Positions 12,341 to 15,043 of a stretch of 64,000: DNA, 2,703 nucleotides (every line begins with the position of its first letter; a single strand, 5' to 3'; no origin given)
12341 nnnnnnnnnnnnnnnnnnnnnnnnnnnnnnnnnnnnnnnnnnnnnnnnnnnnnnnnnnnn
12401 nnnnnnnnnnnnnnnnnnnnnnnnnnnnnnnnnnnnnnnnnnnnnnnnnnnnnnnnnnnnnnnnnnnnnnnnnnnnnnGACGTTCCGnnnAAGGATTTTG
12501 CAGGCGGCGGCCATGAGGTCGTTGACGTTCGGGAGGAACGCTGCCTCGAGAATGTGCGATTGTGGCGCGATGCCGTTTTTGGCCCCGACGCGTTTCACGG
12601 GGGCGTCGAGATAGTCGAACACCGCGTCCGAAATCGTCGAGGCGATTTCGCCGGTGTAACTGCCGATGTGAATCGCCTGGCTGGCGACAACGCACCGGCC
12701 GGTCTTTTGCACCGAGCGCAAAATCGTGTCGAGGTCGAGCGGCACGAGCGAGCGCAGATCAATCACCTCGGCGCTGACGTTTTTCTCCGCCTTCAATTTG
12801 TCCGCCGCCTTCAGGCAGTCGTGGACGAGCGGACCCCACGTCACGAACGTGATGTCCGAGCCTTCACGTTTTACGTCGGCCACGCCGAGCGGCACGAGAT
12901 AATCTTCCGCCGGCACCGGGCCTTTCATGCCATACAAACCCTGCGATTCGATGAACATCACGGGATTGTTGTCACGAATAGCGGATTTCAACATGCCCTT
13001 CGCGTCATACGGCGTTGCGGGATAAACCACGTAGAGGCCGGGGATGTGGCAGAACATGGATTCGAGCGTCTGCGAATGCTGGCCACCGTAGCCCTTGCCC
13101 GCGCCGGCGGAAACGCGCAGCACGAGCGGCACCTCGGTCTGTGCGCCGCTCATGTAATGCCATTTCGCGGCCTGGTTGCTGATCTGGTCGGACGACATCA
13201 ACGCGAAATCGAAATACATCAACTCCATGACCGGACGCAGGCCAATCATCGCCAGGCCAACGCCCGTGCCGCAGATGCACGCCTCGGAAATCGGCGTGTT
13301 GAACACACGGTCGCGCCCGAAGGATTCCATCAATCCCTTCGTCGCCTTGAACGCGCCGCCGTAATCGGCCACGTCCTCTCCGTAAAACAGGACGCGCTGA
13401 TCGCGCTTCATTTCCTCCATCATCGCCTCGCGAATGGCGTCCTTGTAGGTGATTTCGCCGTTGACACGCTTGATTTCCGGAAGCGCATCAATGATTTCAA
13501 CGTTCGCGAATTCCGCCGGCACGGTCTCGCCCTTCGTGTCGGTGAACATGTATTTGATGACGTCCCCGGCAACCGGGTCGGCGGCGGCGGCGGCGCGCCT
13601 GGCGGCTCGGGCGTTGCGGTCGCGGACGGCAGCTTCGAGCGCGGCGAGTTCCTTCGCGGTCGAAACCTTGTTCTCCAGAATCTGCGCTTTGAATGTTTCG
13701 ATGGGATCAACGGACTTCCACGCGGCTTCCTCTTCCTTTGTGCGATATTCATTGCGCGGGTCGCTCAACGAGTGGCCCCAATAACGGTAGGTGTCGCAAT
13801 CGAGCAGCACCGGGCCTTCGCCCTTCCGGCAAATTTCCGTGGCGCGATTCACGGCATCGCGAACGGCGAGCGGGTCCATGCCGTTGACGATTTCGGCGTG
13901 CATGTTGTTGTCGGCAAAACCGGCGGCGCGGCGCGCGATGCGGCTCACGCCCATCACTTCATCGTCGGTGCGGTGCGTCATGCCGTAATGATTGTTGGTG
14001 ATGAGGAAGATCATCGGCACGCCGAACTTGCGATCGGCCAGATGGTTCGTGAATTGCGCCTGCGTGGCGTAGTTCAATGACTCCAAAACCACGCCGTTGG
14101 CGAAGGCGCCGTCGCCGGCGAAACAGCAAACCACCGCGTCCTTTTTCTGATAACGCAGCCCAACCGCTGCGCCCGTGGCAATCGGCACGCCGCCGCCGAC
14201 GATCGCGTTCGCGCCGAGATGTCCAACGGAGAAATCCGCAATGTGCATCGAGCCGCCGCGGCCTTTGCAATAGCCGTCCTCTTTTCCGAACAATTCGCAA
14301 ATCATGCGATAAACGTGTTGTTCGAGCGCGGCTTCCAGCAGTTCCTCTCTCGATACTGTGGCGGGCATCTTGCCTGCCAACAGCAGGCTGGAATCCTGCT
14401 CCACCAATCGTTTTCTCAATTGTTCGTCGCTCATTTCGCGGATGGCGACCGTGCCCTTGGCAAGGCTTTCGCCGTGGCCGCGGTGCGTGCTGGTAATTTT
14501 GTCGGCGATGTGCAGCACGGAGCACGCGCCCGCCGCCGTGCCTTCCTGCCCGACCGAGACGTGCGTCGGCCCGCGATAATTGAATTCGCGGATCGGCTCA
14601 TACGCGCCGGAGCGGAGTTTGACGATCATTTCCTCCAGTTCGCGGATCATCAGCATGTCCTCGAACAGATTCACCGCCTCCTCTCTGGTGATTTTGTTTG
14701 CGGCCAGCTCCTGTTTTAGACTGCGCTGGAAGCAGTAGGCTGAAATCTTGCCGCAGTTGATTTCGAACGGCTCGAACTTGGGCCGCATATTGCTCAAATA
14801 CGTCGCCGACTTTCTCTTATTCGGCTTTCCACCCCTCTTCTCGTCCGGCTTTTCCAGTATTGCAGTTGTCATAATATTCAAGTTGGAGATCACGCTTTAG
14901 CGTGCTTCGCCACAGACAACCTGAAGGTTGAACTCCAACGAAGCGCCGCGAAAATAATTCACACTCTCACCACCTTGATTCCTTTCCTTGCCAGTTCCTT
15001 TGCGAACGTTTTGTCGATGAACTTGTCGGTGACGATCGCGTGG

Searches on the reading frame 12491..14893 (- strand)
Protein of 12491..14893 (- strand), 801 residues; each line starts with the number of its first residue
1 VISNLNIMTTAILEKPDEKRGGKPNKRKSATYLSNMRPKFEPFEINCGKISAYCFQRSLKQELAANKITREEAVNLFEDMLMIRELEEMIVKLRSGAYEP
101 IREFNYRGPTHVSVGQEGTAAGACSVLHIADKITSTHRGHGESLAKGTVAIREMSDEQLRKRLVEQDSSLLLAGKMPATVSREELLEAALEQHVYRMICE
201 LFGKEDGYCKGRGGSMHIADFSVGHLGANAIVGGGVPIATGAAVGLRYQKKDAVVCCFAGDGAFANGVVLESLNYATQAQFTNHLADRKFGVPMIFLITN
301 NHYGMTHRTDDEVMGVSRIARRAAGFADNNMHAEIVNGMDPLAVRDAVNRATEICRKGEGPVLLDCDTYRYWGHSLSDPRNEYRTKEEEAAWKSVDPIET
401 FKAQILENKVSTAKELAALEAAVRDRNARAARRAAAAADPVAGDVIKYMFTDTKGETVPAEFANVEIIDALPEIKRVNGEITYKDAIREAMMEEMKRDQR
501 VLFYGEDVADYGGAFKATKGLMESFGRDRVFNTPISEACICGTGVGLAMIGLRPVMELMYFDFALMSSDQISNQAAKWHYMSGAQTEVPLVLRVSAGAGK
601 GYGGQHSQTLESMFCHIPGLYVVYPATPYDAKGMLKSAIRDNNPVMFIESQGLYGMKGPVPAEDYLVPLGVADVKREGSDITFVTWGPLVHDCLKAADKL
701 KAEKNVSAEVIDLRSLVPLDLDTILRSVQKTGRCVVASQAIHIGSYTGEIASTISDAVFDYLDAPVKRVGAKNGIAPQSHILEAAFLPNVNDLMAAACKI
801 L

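Call 61: search_protein_families(library=pfam, proteins=[window:12491-14893:-], max_evalue=0.00001)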
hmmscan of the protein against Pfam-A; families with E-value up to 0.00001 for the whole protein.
window:12491-14893:- (801 aa): 4 families
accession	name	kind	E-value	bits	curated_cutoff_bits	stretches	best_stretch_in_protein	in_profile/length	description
PF00676.26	E1_dh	-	1.4e-53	182.2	22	1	191-437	63-294/300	Dehydrogenase E1 component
PF02779.29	Transket_pyr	-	5.6e-44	150.3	27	1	480-655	2-173/174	Transketolase, pyrimidine binding domain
PF02780.25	Transketolase_C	-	2.6e-34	118.2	25.9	1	670-792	1-123/124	Transketolase, C-terminal domain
PF02775.26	TPP_enzyme_C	-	4.7e-06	26.9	21.9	0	229-366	27-151/151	Thiamine pyrophosphate enzyme, C-terminal TPP binding domain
